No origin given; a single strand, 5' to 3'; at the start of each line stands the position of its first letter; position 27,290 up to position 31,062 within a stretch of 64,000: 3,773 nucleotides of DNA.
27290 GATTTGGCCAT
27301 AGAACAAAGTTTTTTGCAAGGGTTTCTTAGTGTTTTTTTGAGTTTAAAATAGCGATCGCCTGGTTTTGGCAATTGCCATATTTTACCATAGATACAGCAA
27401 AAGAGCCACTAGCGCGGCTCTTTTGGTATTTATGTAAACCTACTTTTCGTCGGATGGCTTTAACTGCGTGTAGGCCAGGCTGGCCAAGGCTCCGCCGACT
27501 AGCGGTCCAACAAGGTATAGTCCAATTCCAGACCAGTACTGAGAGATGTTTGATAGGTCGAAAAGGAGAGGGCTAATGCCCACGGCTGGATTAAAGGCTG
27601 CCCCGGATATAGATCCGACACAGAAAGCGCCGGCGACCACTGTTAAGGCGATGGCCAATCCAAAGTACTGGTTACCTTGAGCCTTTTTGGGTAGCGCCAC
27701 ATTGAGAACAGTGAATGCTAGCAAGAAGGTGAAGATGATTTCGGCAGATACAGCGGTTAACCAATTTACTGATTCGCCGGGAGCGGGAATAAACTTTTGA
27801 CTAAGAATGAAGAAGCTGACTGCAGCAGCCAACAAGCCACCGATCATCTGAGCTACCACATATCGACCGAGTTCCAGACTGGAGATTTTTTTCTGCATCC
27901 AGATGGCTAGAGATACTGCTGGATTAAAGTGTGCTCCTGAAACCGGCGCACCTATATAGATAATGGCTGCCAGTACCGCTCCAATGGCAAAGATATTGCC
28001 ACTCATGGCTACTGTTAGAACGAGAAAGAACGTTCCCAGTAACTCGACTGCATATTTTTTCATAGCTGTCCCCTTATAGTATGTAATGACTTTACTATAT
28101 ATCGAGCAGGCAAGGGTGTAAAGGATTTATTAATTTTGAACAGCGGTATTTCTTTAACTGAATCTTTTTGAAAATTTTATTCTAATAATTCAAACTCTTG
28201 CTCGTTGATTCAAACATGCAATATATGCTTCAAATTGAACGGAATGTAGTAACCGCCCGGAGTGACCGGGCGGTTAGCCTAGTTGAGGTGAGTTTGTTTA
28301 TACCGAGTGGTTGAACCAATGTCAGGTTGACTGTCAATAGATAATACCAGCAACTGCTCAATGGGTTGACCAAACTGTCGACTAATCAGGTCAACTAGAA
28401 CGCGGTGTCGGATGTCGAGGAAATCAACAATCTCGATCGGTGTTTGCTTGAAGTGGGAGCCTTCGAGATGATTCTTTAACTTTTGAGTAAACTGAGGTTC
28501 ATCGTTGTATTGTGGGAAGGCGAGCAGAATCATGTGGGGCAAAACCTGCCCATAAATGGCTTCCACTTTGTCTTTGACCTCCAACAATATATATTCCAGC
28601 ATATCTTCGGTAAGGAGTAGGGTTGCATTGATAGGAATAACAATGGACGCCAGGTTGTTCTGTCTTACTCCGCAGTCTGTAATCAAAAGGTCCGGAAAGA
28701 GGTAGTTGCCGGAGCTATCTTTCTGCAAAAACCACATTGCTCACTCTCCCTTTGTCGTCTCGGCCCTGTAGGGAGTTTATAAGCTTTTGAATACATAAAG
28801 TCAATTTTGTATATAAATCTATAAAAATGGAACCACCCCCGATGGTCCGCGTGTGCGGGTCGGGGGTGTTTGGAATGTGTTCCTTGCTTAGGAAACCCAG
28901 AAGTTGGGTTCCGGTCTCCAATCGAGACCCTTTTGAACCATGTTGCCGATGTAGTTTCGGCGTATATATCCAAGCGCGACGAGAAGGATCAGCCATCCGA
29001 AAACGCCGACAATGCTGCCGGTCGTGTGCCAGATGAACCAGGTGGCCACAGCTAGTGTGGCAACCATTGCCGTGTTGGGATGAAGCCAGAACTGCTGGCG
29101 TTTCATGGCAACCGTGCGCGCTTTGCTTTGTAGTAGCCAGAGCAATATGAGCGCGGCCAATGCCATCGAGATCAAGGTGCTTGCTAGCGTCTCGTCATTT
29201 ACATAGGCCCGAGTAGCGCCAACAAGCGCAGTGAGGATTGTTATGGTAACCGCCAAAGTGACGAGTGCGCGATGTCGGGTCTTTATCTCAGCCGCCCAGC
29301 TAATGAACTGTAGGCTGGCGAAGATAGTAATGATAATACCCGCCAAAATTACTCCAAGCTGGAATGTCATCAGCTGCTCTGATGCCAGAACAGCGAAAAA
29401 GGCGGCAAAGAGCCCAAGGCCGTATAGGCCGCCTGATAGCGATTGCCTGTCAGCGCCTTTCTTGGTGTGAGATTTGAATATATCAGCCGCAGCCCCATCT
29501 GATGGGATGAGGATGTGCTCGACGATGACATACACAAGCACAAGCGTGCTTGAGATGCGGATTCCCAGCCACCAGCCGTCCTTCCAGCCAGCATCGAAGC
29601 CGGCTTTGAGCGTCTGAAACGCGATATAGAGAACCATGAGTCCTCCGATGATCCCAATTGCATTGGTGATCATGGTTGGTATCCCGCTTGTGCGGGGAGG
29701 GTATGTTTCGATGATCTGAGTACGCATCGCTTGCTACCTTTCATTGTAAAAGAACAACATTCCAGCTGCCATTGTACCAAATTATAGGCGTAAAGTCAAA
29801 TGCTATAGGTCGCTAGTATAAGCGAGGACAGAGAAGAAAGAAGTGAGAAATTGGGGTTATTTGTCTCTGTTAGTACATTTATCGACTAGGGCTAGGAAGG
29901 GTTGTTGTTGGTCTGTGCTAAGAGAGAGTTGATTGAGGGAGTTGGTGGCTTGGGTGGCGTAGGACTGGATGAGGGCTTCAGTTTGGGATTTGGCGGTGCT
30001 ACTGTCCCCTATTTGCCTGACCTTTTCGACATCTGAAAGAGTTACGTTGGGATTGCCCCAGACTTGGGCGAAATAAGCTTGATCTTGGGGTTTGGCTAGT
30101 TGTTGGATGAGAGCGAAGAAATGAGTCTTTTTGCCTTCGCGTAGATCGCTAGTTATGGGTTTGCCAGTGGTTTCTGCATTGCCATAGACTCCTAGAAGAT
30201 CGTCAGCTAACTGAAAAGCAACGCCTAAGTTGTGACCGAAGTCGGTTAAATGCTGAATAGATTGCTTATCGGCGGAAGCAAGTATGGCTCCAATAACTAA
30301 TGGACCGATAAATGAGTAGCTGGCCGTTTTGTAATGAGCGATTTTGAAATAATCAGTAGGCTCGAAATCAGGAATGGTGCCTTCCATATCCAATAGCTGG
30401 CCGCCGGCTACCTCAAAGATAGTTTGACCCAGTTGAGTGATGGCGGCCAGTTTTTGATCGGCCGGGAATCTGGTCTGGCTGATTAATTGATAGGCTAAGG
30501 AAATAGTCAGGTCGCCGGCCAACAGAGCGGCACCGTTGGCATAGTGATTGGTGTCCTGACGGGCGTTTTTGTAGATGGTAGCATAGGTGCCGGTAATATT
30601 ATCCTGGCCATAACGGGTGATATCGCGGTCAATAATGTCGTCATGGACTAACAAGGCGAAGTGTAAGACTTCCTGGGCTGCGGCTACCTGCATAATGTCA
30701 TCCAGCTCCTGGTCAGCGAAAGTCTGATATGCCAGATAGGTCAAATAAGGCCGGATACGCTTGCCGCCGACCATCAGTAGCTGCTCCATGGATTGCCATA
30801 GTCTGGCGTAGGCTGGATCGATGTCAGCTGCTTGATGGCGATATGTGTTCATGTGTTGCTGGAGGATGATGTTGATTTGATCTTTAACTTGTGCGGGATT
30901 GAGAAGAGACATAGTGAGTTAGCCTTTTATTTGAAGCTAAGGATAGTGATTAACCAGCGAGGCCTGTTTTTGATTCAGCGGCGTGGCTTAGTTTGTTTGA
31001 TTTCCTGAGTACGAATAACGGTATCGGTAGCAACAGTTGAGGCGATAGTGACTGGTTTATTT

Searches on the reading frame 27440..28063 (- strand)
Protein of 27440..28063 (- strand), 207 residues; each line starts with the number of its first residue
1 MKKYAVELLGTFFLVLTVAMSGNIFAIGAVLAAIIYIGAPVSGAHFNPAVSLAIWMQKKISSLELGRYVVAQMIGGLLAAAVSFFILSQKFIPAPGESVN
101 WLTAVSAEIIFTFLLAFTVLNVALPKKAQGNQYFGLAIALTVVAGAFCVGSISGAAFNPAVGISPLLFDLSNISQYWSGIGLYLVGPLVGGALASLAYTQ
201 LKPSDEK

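Call 40: search_protein_families(library=pfam, proteins=[window:27440-28063:-], max_evalue=0.0001)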
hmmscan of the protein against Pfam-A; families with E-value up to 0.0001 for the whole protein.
window:27440-28063:- (207 aa): 1 family
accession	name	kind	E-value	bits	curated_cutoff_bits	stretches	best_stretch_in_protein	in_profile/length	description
PF00230.25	MIP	-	5.4e-32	111.8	25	1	25-198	48-222/222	Major intrinsic protein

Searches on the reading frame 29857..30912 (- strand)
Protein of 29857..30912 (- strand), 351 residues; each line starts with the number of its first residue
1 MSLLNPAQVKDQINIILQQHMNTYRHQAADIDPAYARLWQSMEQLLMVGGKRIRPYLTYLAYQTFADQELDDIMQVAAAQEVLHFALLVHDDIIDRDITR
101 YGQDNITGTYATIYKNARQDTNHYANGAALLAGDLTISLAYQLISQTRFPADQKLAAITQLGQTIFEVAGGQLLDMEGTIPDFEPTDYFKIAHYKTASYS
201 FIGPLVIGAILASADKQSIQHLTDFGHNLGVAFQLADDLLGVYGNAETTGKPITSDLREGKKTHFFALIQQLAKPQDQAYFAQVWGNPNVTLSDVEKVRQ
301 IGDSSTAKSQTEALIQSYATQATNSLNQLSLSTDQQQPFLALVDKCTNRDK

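Call 41: find_homologous_proteins(query=window:29857-30912:-)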
Query window:29857-30912:- (351 aa): 7057 proteins with E <= 0.001 among 8000 candidates; the best 120 are listed.
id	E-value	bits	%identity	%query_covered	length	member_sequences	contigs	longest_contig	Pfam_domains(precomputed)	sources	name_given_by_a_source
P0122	2.0e-228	775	100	100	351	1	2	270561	PF00348.23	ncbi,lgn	-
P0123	1.2e-125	437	59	99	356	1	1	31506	PF00348.23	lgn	-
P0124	1.2e-119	418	55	99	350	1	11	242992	PF00348.23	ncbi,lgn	-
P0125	2.2e-117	410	56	97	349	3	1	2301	PF00348.23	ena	-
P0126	5.4e-117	409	56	99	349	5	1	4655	PF00348.23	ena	-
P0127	2.1e-115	404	57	97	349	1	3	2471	PF00348.23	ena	-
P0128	9.2e-111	388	52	99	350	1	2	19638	PF00348.23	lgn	-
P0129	2.7e-101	357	50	99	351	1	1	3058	PF00348.23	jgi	jgi:geranylgeranyl pyrophosphate synthase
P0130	2.8e-89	318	48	92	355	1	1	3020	PF00348.23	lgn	-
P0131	4.7e-88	314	46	98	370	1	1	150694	PF00348.23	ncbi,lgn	-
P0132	6.2e-88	313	47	96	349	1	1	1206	PF00348.23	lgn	-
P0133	1.3e-87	312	45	99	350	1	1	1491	PF00348.23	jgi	jgi:geranylgeranyl diphosphate synthase type I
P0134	3.0e-86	308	43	98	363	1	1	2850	PF00348.23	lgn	-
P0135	8.3e-86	306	46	92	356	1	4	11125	PF00348.23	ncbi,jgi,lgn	-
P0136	9.6e-86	306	46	96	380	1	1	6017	PF00348.23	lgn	-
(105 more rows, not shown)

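Call 42: find_encoding_contigs(protein=P0123, flank=10000, max_places=2)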
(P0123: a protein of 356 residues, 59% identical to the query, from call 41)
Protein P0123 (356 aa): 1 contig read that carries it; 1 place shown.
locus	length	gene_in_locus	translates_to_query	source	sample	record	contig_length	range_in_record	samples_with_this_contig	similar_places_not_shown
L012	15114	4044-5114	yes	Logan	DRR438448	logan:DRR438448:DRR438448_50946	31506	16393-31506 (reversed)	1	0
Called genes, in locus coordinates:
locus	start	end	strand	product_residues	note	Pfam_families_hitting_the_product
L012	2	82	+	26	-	?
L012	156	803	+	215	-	PF01182:Glucosamine_iso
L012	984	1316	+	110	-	-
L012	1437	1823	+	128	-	-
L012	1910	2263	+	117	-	PF03551:PadR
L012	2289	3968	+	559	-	PF04024:PspC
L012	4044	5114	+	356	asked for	PF00348:polyprenyl_synt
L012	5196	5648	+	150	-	-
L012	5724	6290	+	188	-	PF12917:YfbR-like, PF13023:HD_3, PF01966:HD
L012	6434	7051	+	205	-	PF00230:MIP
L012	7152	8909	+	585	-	PF00664:ABC_membrane, PF00005:ABC_tran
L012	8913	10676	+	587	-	PF00664:ABC_membrane, PF00005:ABC_tran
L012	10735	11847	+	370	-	PF13167:GTP-bdg_N, PF16360:GTP-bdg_M, PF01926:MMR_HSR1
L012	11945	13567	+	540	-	PF13401:AAA_22 (faint), PF02492:cobW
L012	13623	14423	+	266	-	PF03059:NAS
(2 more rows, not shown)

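Call 43: find_encoding_contigs(protein=P0124, flank=10000, max_places=2)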
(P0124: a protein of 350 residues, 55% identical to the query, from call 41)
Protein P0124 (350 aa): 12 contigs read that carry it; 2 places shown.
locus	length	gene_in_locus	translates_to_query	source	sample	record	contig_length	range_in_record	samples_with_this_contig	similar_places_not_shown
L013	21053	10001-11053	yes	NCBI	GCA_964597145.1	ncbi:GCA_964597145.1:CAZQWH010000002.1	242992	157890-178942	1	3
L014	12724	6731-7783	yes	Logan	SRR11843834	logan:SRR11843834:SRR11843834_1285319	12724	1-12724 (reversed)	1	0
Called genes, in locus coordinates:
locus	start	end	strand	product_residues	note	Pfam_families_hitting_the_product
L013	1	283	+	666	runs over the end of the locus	PF02518:HATPase_c, PF00204:DNA_gyraseB, PF01751:Toprim, PF00986:DNA_gyraseB_C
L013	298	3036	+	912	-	PF00521:DNA_topoisoIV, PF03989:DNA_gyraseA_C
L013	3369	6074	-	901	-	PF13401:AAA_22 (faint), PF13191:AAA_16, PF00004:AAA (weak), PF17871:AAA_lid_9, PF00004:AAA, PF07724:AAA_2, PF07728:AAA_5, PF10431:ClpB_D2-small, +11 more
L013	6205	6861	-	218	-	PF01351:RNase_HII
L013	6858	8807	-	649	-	PF00912:Transgly, PF00905:Transpeptidase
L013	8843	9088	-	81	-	-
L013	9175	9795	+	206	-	PF00730:HhH-GPD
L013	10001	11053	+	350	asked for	PF00348:polyprenyl_synt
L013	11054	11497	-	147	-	PF01475:FUR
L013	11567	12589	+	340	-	PF01297:ZnuA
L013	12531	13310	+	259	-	PF02463:SMC_N (weak), PF20703:nSTAND1 (weak), PF00005:ABC_tran, PF13304:AAA_21 (faint)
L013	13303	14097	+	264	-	PF00950:ABC-3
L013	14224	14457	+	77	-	-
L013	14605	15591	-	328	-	PF02899:Phage_int_SAM_1, PF13102:Phage_int_SAM_5 (weak), PF13495:Phage_int_SAM_4 (weak), PF00589:Phage_integrase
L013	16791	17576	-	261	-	-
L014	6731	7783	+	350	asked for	PF00348:polyprenyl_synt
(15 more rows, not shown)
